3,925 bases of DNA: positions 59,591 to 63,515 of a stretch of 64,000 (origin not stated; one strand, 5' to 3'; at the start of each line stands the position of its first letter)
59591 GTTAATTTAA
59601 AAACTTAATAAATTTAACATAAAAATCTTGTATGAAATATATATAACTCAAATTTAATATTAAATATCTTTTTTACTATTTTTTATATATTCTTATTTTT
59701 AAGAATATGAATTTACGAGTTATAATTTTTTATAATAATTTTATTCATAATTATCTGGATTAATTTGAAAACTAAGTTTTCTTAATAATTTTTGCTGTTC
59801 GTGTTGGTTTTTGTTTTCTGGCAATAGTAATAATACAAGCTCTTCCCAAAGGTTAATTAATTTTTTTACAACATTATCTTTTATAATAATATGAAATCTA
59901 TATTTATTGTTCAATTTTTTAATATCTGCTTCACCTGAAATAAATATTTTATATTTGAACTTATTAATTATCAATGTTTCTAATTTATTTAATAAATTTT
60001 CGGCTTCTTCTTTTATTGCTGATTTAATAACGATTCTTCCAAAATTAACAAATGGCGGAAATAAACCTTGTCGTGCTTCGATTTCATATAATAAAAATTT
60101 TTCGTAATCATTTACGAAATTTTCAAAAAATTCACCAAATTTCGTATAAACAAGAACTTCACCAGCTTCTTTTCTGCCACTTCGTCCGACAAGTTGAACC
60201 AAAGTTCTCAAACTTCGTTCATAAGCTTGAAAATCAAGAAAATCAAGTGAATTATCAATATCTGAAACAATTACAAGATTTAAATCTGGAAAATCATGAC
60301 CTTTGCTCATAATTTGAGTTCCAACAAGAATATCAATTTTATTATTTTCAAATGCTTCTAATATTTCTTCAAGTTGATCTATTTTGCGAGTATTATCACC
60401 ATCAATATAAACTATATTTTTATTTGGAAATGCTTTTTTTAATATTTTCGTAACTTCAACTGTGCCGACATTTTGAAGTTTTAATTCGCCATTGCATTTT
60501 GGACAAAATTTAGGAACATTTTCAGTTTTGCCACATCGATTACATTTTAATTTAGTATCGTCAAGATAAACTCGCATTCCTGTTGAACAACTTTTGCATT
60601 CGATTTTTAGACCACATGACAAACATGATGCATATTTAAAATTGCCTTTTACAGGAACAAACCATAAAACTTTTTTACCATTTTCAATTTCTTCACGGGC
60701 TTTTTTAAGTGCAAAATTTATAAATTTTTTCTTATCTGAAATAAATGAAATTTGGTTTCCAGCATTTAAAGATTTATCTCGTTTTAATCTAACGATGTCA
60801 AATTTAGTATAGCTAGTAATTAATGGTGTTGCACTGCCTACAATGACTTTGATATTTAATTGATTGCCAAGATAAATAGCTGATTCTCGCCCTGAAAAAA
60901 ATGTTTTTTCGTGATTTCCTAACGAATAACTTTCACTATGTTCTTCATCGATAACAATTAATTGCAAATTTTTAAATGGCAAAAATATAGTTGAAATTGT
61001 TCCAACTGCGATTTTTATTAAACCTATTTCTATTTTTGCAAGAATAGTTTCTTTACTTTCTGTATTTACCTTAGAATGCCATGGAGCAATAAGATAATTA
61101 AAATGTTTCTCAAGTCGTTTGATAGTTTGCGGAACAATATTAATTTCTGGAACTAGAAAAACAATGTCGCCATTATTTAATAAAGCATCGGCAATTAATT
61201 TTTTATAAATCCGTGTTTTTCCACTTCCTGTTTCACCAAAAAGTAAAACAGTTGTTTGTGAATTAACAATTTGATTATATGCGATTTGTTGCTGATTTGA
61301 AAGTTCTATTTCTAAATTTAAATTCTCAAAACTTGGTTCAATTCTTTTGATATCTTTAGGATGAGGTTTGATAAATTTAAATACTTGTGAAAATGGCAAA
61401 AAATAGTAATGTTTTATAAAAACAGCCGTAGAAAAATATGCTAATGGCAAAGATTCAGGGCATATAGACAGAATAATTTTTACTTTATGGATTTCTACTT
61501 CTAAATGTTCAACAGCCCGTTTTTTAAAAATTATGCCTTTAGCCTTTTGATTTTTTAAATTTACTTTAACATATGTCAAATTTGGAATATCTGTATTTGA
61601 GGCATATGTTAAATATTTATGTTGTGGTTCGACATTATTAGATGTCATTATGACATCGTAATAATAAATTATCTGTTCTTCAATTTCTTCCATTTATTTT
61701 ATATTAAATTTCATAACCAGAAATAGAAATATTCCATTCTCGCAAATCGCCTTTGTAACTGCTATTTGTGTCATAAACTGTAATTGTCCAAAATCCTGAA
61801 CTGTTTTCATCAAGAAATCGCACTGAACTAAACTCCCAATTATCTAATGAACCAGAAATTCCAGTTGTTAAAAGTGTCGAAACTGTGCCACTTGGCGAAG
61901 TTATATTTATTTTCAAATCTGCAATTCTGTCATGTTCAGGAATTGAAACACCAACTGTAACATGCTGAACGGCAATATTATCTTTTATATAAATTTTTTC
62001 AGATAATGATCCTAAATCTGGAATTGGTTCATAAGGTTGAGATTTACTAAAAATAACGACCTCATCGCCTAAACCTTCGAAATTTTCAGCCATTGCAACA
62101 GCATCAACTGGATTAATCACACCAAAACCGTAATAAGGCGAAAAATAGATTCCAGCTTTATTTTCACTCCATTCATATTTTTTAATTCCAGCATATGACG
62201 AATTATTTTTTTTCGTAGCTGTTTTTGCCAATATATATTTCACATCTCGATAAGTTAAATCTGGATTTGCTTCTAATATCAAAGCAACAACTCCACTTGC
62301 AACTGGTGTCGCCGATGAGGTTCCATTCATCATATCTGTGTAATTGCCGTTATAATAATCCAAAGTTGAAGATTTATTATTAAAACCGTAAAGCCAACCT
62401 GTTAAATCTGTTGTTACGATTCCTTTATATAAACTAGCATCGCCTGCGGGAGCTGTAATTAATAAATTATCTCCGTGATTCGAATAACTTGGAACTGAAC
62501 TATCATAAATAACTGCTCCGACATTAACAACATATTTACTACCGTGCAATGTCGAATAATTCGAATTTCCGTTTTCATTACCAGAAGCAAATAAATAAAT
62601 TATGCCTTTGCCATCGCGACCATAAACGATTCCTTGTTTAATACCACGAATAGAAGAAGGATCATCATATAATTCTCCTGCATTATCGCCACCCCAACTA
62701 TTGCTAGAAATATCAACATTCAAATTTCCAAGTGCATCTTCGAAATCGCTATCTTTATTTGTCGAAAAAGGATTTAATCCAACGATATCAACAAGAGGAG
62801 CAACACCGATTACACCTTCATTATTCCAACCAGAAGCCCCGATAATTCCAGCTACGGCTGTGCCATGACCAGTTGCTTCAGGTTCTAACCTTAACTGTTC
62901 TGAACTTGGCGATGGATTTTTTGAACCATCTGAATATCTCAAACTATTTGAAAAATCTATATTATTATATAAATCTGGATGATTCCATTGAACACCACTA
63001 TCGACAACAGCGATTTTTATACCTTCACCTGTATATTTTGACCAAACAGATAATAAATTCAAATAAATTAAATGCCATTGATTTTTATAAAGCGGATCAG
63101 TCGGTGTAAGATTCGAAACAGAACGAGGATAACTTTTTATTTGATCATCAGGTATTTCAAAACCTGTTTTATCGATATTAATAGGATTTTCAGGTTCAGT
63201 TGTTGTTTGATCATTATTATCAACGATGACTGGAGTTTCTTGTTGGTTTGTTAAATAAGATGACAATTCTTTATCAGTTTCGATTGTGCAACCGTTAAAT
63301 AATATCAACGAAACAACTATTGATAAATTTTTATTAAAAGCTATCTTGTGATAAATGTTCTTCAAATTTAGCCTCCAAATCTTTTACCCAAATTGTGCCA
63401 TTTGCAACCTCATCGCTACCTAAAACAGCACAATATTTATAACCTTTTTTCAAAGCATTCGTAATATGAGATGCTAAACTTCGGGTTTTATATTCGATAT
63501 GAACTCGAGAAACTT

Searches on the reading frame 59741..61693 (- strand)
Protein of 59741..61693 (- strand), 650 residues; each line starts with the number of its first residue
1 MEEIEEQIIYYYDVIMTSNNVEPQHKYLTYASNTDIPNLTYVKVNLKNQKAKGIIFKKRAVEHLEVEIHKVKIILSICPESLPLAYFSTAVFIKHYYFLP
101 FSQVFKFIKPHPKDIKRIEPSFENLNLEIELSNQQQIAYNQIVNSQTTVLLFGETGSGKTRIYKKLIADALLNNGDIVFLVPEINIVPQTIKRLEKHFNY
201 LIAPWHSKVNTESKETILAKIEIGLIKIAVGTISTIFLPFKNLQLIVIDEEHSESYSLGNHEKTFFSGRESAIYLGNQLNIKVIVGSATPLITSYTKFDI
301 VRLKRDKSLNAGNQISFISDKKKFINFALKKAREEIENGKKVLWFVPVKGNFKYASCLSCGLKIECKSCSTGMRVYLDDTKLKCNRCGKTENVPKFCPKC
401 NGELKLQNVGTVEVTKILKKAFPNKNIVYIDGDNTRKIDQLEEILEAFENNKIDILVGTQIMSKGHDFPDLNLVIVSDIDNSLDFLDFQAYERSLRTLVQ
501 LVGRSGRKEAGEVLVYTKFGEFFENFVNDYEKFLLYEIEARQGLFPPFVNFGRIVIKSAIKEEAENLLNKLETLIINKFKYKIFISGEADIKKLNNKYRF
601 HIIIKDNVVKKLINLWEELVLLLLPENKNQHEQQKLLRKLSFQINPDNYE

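Call 23: search_protein_families(library=pfam, proteins=[window:59741-61693:-], max_evalue=0.00001)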
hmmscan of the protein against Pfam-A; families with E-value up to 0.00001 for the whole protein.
window:59741-61693:- (650 aa): 4 families
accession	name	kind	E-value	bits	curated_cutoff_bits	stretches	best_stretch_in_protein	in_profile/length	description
PF00270.35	DEAD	-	2.2e-17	63.7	26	1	134-290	3-160/167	DEAD/DEAH box helicase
PF00271.37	Helicase_C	-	1.2e-16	61.4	23.5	1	411-508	27-109/110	Helicase conserved C-terminal domain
PF04851.21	ResIII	-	8.5e-14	52.2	22.5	1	129-262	2-141/164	Type III restriction enzyme, res subunit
PF18074.6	PriA_C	-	2.4e-07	31.9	26.9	1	547-622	1-79/95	Primosomal protein N C-terminal domain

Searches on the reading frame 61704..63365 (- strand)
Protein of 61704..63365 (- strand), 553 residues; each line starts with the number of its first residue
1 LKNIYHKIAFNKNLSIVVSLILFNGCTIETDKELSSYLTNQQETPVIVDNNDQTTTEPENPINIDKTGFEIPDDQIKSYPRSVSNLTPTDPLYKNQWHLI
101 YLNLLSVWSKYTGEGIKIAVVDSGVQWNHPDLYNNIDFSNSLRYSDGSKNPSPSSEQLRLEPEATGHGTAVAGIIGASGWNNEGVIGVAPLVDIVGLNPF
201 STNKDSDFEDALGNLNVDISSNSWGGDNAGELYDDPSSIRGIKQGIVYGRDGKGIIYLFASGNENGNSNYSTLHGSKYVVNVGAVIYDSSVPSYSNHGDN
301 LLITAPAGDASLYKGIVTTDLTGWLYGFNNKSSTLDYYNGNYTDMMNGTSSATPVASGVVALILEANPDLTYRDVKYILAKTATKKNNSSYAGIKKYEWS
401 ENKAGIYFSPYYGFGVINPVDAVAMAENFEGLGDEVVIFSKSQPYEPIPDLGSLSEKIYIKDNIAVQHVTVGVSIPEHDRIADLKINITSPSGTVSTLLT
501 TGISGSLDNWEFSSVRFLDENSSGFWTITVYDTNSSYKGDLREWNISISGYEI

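Call 23: search_protein_families(library=pfam, proteins=[window:61704-63365:-], max_evalue=0.00001)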
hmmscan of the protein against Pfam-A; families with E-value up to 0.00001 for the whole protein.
window:61704-63365:- (553 aa): 2 families
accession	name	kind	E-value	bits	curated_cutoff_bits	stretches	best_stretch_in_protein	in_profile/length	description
PF00082.27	Peptidase_S8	-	8.2e-48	163.6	21.8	1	113-388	1-278/288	Subtilase family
PF01483.27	P_proprotein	-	4.9e-18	65.5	21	1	466-547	1-85/86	Proprotein convertase P-domain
